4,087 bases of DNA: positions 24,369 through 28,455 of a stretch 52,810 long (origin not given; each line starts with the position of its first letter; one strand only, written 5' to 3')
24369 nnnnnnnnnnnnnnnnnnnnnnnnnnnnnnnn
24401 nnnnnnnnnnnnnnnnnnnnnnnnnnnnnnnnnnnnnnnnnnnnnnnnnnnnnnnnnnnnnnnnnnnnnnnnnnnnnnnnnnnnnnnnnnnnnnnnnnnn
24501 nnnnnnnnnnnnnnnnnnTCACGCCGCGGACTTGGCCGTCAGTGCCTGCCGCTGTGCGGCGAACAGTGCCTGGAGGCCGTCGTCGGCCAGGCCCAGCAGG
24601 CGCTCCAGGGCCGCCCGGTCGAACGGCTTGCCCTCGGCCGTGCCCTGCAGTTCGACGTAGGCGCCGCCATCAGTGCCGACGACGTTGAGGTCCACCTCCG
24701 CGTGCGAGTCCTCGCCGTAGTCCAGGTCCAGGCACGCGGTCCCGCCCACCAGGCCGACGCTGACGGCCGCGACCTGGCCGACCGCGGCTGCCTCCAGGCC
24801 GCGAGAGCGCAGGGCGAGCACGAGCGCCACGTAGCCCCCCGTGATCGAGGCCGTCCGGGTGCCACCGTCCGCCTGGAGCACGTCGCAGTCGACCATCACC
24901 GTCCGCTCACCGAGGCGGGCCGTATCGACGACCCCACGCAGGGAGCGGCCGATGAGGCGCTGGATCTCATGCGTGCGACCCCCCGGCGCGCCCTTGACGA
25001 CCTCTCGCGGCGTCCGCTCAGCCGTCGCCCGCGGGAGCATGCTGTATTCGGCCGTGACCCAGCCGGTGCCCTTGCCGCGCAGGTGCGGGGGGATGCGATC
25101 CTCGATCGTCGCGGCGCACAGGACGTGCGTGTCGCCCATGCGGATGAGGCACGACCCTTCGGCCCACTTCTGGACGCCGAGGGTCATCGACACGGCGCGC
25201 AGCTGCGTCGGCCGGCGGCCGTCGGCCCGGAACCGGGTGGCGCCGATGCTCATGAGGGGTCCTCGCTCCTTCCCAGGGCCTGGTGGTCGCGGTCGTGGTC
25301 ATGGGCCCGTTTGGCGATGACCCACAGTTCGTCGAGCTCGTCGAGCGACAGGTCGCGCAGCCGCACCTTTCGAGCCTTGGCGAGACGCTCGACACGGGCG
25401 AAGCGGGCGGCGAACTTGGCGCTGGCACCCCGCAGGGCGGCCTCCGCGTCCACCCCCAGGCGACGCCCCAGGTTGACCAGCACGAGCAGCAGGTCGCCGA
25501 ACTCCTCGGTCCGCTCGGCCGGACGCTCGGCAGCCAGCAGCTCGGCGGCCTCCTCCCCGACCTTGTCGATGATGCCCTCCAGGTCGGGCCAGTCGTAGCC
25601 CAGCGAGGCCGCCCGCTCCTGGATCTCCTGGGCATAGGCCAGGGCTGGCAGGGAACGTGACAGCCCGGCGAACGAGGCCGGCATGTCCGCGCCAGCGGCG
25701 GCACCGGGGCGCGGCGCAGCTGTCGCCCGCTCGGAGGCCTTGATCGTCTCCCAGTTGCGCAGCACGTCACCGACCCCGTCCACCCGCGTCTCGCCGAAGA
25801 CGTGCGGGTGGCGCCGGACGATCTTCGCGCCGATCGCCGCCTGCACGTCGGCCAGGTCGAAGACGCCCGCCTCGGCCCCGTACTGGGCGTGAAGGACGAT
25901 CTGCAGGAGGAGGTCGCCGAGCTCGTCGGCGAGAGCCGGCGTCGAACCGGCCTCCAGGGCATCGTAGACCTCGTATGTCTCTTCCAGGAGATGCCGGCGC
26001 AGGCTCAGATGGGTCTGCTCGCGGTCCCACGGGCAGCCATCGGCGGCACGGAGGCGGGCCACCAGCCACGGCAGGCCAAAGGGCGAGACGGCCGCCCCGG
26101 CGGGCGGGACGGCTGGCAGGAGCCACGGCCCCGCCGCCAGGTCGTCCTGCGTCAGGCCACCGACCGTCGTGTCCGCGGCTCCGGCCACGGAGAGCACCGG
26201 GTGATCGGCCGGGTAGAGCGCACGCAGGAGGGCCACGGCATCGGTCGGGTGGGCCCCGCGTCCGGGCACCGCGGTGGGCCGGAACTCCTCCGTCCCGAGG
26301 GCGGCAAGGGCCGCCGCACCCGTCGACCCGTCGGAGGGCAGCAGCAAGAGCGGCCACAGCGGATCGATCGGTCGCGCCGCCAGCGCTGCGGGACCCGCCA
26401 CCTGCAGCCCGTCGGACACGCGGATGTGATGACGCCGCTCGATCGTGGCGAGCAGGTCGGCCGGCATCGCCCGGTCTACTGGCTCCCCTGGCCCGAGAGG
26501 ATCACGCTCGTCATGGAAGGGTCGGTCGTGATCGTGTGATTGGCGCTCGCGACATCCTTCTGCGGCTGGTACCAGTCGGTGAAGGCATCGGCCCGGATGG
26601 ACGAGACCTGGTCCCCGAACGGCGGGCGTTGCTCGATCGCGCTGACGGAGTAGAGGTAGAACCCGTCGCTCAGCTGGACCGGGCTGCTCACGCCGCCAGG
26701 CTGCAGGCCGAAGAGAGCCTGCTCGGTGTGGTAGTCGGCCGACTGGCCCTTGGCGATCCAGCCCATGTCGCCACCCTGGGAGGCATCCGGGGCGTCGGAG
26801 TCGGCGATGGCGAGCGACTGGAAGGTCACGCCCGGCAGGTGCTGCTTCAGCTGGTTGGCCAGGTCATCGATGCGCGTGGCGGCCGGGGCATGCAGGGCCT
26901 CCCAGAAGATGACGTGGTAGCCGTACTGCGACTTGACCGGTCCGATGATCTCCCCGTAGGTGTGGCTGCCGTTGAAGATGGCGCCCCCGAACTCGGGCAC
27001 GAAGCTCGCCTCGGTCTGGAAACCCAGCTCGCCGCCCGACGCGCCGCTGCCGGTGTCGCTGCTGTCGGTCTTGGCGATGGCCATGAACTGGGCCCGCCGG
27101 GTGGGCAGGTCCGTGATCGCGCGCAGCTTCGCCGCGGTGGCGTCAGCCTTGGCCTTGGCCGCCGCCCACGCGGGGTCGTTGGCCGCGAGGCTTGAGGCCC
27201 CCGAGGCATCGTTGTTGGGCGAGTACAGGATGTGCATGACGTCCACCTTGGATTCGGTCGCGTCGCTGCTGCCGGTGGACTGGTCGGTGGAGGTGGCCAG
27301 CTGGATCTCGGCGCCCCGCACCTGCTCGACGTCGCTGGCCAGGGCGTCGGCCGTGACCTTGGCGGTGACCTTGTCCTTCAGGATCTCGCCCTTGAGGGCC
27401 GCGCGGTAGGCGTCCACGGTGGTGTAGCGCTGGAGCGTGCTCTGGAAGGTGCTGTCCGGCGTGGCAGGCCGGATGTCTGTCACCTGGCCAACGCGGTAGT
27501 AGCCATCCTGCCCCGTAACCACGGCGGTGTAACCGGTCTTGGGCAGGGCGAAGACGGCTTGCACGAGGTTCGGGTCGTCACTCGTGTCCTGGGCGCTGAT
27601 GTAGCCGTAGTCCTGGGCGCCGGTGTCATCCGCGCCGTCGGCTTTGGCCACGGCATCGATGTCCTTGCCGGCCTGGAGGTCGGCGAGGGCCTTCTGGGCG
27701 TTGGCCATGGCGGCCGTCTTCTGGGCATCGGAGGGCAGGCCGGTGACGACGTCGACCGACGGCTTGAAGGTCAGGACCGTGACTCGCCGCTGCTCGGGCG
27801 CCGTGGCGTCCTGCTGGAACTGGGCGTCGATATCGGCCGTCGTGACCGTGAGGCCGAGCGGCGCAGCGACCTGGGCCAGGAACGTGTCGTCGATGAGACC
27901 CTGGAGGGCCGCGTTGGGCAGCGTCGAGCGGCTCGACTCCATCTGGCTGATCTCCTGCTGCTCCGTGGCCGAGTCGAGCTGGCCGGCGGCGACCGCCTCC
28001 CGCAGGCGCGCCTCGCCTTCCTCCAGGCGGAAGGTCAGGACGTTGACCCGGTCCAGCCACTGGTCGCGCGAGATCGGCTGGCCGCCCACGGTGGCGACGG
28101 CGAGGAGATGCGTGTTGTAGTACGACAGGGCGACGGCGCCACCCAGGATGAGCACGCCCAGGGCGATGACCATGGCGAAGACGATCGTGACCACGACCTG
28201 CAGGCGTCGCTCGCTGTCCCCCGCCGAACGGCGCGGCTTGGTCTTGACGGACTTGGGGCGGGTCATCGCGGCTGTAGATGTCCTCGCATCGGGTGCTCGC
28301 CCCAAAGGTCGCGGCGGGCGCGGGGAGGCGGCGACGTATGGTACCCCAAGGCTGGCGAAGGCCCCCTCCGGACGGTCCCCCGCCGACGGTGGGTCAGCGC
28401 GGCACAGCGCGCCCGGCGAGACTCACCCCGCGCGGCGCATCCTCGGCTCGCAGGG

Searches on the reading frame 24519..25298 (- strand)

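Call 7: search_protein_families(library=pfam, proteins=[window:24519-25298:-], max_evalue=0.001)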
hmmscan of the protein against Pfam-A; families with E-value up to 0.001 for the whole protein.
window:24519-25298:- (259 aa): 2 families
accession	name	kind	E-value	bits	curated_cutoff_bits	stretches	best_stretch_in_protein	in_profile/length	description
PF01138.27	RNase_PH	-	3.8e-26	92.5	25.5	1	32-162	1-127/130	3' exoribonuclease family, domain 1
PF03725.20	RNase_PH_C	-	1e-07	32.2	20.8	1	175-238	2-64/67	3' exoribonuclease family, domain 2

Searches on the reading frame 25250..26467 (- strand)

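Call 7: search_protein_families(library=pfam, proteins=[window:25250-26467:-], max_evalue=0.001)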
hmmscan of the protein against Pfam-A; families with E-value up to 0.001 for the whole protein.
window:25250-26467:- (405 aa): 2 families
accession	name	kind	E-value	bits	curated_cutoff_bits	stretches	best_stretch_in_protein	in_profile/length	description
PF03819.22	MazG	-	1.5e-28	99.3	22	1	151-224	1-74/74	MazG nucleotide pyrophosphohydrolase domain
PF01503.22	PRA-PH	-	9.3e-09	36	21.3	1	299-346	30-80/86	Phosphoribosyl-ATP pyrophosphohydrolase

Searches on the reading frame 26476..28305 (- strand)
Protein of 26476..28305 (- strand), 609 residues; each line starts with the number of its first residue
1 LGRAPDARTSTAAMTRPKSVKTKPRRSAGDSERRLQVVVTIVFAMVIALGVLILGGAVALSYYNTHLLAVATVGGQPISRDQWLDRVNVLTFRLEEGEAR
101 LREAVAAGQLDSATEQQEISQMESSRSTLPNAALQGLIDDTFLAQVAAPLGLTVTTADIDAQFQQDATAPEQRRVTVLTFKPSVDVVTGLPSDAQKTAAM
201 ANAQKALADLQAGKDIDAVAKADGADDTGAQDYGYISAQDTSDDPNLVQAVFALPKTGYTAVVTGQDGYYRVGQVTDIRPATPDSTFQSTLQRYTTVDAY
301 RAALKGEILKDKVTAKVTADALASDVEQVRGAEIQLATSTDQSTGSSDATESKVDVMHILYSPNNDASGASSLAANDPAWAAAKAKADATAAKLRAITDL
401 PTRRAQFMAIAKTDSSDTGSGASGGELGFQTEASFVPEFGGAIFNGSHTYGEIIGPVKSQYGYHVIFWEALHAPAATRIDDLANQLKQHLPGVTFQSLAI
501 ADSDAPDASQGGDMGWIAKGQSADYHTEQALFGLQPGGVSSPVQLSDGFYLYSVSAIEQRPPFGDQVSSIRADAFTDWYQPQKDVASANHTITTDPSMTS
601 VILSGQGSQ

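Call 7: search_protein_families(library=pfam, proteins=[window:26476-28305:-], max_evalue=0.001)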
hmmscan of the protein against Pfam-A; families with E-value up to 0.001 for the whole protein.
window:26476-28305:- (609 aa): 5 families
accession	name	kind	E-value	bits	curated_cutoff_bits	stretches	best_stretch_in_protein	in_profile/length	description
PF00639.27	Rotamase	-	5.6e-35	120.6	21.7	2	358-466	1-93/97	PPIC-type PPIASE domain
PF13616.12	Rotamase_3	-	1.8e-30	106.3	22.5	2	349-468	12-112/116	PPIC-type PPIASE domain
PF13145.12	Rotamase_2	-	7.2e-19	69.2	27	2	196-284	31-114/121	PPIC-type PPIASE domain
PF13624.11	SurA_N_3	-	1.4e-08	35.2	27.2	1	36-166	10-120/162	SurA-like N-terminal domain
PF13623.11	SurA_N_2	-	1.5e-07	31.8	28.5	1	38-171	11-124/145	SurA-like N-terminal domain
